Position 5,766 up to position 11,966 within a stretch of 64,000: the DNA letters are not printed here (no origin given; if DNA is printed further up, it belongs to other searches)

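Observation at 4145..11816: Giant fibre gene built from repeated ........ modules, with a ~0.5-kb segmental duplication and a module shared with the neighbouring fibre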

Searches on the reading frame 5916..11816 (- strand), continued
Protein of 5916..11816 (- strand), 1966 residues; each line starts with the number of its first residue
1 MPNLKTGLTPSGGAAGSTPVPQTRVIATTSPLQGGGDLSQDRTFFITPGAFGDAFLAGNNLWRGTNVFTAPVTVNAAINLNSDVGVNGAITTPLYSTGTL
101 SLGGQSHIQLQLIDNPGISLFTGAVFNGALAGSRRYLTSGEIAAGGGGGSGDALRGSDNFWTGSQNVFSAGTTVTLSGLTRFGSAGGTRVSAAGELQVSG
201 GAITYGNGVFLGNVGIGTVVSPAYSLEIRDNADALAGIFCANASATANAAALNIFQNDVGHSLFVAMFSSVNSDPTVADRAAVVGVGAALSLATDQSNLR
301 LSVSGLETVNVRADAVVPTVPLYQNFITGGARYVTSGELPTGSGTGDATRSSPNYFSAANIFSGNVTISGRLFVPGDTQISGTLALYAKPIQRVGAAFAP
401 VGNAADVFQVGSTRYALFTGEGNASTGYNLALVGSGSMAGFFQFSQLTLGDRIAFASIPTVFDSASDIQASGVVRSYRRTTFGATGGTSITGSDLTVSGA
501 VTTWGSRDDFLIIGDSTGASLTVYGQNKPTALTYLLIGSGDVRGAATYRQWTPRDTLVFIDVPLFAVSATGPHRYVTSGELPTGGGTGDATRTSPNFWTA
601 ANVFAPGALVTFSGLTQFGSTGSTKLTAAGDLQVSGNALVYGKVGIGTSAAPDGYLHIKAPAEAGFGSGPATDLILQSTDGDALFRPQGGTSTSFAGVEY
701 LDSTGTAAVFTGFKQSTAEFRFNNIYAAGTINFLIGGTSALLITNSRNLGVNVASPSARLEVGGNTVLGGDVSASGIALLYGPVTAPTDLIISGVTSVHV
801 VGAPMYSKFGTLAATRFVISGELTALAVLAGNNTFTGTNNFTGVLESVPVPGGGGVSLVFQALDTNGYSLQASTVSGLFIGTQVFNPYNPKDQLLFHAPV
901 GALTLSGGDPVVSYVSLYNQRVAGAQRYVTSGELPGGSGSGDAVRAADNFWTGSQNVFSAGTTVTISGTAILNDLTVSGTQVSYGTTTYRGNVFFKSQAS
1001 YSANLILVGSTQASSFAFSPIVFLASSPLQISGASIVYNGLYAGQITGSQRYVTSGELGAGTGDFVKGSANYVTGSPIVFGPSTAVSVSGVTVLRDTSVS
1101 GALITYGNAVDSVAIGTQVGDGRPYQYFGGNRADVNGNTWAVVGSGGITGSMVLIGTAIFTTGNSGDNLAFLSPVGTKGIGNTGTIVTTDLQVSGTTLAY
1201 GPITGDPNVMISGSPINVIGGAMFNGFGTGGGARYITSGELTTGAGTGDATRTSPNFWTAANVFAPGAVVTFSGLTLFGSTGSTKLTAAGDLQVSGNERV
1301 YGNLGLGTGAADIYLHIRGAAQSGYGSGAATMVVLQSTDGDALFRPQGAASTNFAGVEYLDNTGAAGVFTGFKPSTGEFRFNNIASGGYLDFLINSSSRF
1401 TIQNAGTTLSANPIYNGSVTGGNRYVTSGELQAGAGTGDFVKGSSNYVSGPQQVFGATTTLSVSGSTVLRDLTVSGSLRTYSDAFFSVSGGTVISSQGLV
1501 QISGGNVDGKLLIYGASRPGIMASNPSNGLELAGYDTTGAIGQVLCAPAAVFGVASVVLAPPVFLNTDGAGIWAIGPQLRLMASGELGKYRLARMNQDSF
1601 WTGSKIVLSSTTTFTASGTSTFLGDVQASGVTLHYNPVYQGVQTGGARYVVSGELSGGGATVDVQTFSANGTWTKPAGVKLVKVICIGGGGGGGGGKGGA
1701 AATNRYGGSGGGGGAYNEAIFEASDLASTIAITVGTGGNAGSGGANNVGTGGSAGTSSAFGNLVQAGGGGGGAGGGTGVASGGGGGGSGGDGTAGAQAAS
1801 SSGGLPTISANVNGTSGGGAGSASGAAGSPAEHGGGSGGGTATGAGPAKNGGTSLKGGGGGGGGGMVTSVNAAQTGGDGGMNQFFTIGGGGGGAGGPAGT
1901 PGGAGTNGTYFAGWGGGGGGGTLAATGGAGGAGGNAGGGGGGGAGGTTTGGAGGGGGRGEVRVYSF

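Call 71: find_encoding_contigs(protein=P0006, flank=10000, max_places=2)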
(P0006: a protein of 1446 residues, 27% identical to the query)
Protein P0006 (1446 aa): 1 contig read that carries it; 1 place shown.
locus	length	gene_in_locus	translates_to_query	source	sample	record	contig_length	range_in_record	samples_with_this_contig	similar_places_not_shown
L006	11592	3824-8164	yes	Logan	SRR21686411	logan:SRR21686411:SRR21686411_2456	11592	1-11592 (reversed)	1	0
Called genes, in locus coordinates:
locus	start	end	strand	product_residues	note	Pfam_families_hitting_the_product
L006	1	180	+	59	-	?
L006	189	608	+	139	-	-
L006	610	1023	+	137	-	-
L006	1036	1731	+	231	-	-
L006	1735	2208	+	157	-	PF05069:Phage_tail_S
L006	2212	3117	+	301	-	-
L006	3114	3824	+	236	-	-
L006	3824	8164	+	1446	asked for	-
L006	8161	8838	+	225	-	PF13385:Laminin_G_3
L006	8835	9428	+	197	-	-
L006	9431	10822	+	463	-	PF20434:BD-FAE (weak)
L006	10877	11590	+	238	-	?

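Call 72: find_encoding_contigs(protein=P0003, flank=10000, max_places=2)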
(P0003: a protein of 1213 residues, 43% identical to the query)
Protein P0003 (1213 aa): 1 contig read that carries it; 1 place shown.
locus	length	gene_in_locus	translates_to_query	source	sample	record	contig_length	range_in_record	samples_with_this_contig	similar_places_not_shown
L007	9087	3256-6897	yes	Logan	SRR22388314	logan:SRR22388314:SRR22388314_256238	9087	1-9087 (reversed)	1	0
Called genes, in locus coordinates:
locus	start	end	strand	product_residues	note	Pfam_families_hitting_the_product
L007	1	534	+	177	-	?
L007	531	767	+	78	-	-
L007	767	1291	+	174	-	PF05069:Phage_tail_S (weak)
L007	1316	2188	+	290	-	-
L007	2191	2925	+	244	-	-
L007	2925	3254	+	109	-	-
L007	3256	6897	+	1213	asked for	-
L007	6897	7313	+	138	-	-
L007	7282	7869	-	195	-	-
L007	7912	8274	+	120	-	PF02026:RyR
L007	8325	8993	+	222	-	-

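Call 73: find_encoding_contigs(protein=P0008, flank=10000, max_places=2)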
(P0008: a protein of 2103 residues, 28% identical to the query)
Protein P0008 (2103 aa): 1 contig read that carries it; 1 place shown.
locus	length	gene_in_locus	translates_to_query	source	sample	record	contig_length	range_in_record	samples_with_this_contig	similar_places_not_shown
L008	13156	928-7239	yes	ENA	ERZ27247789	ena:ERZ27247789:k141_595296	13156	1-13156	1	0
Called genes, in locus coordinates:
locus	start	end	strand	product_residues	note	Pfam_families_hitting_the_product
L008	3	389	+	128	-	?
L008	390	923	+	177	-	-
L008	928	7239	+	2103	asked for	-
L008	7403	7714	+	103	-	-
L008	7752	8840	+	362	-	PF07282:Cas12f1-like_TNB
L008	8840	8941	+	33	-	-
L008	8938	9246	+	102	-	-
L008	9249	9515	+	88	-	-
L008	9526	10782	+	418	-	-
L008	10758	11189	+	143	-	-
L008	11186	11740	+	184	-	PF05838:Glyco_hydro_108, PF09374:PG_binding_3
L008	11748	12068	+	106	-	-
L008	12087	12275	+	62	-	PF28077:THIVI_2564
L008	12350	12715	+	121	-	-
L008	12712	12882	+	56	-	-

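Call 83: list_cluster_members(proteins=[P0001, P0026, P0007])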
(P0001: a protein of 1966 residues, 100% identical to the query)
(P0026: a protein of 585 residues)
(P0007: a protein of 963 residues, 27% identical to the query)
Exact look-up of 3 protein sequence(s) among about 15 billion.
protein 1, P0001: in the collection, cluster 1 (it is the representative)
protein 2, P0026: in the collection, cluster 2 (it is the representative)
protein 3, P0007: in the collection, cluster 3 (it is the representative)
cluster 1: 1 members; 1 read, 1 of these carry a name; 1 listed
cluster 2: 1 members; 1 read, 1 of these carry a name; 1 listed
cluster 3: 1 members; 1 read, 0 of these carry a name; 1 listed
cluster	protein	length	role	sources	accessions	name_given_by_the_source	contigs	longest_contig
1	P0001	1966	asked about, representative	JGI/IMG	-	hypothetical protein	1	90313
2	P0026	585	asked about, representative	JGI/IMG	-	hypothetical protein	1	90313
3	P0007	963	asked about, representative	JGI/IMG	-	-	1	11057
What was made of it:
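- Tried and rejected: Cluster look-ups gave no sample information (call 83).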

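Call 93: search_protein_families(library=phrogs, proteins=[P0006, P0003, P0005, P0008], max_evalue=0.001)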
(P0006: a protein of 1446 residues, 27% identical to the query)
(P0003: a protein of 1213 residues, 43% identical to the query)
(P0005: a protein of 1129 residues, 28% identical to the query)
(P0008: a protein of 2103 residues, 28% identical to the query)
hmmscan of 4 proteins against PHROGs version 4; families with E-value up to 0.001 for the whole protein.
P0006 (1446 aa): 0 families

P0003 (1213 aa): 1 family
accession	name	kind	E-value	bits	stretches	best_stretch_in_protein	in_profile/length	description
phrog_4911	-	unknown function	1.6e-05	25.2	0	341-356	27-42/51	-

P0005 (1129 aa): 0 families

P0008 (2103 aa): 2 families
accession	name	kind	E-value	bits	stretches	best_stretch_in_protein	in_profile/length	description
phrog_4911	-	unknown function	0.00016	21.9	0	637-647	31-41/51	-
phrog_6064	-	unknown function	0.00079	20.3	0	1795-1814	18-37/60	-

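Call 94: search_dna_similar(query=P0003, collection=phages, mode=protein, max_evalue=0.001, max_rows=20)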
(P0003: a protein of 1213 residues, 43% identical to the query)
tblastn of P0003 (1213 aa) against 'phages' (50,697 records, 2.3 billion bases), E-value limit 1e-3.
No match.

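Call 95: search_dna_similar(query=P0008, collection=phages, mode=protein, max_evalue=0.001, max_rows=20)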
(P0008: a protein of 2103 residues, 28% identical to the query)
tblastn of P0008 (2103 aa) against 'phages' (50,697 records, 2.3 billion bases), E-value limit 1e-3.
No match.
